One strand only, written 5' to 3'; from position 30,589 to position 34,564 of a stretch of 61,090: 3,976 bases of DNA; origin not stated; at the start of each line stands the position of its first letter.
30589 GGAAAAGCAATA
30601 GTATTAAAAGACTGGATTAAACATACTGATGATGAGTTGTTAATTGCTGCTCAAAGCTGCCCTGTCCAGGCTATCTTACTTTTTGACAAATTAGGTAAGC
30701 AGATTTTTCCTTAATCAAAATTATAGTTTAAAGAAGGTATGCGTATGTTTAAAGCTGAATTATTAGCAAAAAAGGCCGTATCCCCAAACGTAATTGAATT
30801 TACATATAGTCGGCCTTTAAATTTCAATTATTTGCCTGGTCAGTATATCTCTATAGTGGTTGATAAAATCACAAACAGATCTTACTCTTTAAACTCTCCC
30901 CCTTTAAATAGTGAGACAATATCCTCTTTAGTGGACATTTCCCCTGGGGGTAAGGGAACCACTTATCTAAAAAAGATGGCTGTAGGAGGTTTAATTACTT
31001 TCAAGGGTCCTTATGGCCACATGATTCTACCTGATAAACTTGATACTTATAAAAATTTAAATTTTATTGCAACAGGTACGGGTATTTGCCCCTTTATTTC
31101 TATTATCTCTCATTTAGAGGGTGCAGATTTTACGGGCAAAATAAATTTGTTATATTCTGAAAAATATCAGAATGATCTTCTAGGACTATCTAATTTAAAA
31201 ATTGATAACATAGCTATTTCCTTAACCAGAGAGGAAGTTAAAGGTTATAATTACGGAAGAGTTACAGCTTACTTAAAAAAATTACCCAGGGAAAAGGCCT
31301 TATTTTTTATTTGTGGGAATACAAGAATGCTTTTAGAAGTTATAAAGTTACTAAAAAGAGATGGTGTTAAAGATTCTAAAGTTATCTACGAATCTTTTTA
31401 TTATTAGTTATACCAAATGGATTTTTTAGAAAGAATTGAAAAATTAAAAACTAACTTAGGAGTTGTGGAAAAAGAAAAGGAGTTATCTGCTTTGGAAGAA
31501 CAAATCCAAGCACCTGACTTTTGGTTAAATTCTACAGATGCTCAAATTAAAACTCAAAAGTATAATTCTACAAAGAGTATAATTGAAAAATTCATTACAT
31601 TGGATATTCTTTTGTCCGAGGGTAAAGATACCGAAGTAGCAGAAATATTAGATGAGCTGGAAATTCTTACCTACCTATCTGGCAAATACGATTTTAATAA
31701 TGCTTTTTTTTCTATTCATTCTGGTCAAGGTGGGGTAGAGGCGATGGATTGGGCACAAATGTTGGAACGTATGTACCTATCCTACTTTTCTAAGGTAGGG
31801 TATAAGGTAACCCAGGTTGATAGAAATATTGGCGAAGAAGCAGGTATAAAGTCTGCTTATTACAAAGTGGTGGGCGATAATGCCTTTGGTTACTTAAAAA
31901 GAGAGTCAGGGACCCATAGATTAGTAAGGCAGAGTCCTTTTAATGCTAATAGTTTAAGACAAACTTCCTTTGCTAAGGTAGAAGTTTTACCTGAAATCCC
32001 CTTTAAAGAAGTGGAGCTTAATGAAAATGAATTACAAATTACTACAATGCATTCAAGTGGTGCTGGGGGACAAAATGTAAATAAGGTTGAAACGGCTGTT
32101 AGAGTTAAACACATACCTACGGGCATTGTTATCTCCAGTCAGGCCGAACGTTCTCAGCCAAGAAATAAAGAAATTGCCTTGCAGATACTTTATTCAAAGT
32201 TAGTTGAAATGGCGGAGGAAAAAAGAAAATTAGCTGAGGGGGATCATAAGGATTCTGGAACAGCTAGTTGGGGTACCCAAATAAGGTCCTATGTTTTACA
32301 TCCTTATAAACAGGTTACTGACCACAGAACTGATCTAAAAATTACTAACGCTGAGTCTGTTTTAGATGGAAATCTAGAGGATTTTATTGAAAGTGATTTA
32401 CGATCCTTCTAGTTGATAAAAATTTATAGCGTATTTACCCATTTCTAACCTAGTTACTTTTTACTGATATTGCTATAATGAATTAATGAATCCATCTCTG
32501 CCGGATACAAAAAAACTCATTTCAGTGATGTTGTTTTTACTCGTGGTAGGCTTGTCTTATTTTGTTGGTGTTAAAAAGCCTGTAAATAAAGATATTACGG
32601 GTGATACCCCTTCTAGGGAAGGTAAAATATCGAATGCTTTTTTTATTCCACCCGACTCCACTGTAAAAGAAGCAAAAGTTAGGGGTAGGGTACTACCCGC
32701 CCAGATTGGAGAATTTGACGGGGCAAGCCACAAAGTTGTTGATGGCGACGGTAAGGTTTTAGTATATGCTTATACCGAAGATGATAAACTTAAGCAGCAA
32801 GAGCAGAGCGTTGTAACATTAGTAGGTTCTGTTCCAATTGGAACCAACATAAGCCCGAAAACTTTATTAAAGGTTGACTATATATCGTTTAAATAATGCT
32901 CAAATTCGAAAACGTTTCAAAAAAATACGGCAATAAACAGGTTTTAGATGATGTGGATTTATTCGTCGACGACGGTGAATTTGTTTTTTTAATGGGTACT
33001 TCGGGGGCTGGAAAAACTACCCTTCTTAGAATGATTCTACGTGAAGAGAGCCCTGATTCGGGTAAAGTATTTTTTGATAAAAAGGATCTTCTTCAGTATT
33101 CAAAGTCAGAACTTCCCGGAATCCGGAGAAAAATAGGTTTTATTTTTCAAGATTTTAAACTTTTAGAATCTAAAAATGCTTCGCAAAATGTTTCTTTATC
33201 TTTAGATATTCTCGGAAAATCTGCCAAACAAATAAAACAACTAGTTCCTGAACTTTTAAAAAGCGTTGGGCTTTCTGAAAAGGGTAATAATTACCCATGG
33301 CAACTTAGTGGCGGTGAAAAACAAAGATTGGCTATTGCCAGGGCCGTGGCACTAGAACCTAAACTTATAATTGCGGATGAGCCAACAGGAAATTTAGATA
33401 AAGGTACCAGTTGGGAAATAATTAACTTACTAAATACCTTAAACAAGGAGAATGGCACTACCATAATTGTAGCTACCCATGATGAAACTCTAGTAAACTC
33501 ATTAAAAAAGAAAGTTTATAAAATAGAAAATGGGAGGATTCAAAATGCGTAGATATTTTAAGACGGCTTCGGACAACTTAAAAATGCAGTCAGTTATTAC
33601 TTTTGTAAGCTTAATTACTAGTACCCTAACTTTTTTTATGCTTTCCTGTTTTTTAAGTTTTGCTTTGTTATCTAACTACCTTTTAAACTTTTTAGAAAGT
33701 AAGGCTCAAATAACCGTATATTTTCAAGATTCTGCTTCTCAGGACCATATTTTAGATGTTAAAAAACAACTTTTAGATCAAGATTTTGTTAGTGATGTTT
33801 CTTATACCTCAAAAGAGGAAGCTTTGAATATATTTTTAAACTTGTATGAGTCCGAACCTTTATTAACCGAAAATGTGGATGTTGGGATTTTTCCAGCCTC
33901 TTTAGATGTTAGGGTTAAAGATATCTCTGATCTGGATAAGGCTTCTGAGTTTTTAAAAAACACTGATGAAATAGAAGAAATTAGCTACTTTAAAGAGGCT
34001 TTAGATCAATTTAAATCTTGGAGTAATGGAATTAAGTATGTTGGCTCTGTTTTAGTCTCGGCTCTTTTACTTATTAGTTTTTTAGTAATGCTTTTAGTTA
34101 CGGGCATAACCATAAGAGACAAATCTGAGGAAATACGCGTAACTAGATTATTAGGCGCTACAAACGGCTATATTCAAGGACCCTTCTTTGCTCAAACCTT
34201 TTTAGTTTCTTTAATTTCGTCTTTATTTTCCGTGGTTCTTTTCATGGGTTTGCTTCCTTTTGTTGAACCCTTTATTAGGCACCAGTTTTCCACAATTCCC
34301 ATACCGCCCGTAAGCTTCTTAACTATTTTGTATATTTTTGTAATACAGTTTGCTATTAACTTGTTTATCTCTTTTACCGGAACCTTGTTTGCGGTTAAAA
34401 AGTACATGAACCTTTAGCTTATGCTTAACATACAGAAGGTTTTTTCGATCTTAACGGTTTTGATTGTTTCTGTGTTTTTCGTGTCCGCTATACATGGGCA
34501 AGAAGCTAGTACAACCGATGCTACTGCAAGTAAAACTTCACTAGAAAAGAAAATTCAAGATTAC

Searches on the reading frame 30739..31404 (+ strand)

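Call 66: search_protein_families(library=pfam, proteins=[window:30739-31404:+], max_evalue=0.001)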
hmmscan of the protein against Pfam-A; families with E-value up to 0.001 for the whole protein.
window:30739-31404:+ (222 aa): 3 families
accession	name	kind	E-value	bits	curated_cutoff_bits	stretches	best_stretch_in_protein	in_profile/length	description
PF00970.30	FAD_binding_6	-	2.6e-13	50.6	21.1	1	6-95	2-97/99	Oxidoreductase FAD-binding domain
PF00175.26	NAD_binding_1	-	6.2e-07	30.5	22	1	109-198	1-104/109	Oxidoreductase NAD-binding domain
PF08030.17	NAD_binding_6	-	0.00083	19.9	22.2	0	104-126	1-23/156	Ferric reductase NAD binding domain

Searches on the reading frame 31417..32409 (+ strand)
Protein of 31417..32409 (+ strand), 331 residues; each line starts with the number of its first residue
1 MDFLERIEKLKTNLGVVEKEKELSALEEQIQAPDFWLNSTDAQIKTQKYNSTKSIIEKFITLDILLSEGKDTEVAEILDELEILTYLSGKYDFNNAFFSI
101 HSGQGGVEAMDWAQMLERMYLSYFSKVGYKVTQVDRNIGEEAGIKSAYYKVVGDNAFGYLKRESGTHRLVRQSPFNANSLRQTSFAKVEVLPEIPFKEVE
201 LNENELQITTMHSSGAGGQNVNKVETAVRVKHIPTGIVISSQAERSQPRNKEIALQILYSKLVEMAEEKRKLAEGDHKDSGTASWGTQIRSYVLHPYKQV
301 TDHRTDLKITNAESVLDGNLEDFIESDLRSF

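Call 66: search_protein_families(library=pfam, proteins=[window:31417-32409:+], max_evalue=0.001)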
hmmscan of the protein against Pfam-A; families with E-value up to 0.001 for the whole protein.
window:31417-32409:+ (331 aa): 2 families
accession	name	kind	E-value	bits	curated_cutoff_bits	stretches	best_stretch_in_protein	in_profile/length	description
PF03462.23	PCRF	-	4.9e-38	131.3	24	1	75-188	77-194/194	PCRF domain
PF00472.26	RF-1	-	1.9e-36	124.9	35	1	198-304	4-116/116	RF-1 domain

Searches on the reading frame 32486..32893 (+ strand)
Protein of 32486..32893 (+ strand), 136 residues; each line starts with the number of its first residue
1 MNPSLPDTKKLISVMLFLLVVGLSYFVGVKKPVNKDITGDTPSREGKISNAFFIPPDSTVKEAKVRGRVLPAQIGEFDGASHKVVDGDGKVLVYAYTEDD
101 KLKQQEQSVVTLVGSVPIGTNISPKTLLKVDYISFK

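Call 20: search_protein_families(library=pfam, proteins=[window:32486-32893:+], max_evalue=0.001)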
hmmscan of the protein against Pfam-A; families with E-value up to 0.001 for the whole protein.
window:32486-32893:+ (136 aa): 0 families
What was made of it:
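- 32486..32896 (+): orf136, a small protein with an N-terminal hydrophobic segment. Its stop overlaps the ftsE start, so it may belong to the operon. No Pfam family (call 20).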

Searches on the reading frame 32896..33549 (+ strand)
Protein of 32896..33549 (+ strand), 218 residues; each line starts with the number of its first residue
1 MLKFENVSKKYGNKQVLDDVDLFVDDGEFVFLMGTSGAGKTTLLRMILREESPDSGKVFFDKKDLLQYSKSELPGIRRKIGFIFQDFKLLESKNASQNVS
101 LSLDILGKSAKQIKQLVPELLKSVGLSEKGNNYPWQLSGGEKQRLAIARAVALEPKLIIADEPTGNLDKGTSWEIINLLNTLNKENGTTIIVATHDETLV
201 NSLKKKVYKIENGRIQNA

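Call 20: search_protein_families(library=pfam, proteins=[window:32896-33549:+], max_evalue=0.001)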
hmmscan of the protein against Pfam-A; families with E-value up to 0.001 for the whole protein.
window:32896-33549:+ (218 aa): 10 families
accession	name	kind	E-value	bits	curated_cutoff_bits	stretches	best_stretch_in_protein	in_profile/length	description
PF00005.33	ABC_tran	-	3.4e-33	115.6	25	1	17-164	1-136/137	ABC transporter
PF02463.25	SMC_N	-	2.5e-06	27.5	40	1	28-210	25-211/220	RecF/RecN/SMC N terminal domain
PF13401.12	AAA_22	-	4.2e-06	27.5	27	1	27-193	5-121/130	AAA domain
PF13304.12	AAA_21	-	7.9e-06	26.6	27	0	81-201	197-304/304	AAA domain, putative AbiEii toxin, Type IV TA system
PF20720.3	nSTAND3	-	0.00012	22.2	27.2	0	24-51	14-41/155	Novel STAND NTPase 3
PF01637.24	ATPase_2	-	0.00019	21.7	33.2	1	27-137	20-135/225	ATPase domain predominantly from Archaea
PF13238.12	AAA_18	-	0.00023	22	29.4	0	30-59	1-32/128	AAA domain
PF13191.12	AAA_16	-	0.00036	21.5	32.6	1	26-66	23-63/167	AAA ATPase domain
PF00931.28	NB-ARC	-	0.00041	20.1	23.5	0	24-62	15-51/248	NB-ARC domain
PF03193.22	RsgA_GTPase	-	0.00096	19.5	30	0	14-53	94-132/174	RsgA GTPase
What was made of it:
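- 32896..33552 (+): ftsE, the ABC ATPase. Pfam ABC_tran 3.4e-33 (call 20).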

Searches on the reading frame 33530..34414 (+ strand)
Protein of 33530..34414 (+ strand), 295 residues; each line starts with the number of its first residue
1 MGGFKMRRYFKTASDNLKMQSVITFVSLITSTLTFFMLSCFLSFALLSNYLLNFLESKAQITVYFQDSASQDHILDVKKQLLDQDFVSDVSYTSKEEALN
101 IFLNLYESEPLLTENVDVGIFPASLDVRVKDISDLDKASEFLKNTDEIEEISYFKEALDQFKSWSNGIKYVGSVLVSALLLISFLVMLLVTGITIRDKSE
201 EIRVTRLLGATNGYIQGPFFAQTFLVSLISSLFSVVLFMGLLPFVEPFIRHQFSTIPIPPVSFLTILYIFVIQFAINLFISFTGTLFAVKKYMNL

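Call 20: search_protein_families(library=pfam, proteins=[window:33530-34414:+], max_evalue=0.001)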
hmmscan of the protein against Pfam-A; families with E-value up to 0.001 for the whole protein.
window:33530-34414:+ (295 aa): 2 families
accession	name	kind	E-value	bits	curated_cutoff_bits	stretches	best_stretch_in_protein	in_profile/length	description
PF18075.7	FtsX_ECD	-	9.5e-15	55.4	23.5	1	60-151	2-96/96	FtsX extracellular domain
PF02687.27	FtsX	-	1.6e-11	44.8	25.5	1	175-291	3-118/120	FtsX-like permease C-terminal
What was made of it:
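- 33530..34417 (+): ftsX, the membrane component with an extracellular domain. It overlaps ftsE and ends 3 nt before the M23 gene. Pfam FtsX_ECD 9.5e-15 and FtsX 1.6e-11 (call 20).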
